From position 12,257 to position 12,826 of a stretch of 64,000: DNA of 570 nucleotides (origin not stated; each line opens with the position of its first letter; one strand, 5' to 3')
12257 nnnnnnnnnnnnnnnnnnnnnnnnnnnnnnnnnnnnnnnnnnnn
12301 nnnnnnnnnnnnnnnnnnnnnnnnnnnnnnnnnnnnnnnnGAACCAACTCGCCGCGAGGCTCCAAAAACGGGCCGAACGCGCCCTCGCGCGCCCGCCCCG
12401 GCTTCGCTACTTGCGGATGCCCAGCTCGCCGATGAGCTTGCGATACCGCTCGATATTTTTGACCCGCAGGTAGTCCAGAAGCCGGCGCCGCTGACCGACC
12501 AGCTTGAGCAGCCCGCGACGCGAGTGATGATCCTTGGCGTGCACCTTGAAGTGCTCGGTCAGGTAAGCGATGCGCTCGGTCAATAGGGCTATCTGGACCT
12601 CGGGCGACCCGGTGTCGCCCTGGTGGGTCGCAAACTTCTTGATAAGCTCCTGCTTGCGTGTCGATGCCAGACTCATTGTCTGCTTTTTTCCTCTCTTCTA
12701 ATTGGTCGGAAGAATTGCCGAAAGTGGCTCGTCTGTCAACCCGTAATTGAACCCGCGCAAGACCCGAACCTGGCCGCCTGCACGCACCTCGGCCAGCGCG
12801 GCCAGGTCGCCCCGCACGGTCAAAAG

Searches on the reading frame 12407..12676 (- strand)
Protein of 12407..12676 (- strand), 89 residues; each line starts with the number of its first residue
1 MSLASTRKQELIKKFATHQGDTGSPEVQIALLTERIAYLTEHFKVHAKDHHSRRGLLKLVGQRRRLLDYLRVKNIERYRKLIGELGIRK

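Call 81: search_protein_families(library=pfam, proteins=[window:12407-12676:-], max_evalue=0.0001)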
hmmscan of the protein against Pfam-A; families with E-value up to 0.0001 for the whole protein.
window:12407-12676:- (89 aa): 1 family
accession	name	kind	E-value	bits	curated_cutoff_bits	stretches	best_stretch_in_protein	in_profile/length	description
PF00312.27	Ribosomal_S15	-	3.6e-39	133.2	31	1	8-88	1-81/81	Ribosomal protein S15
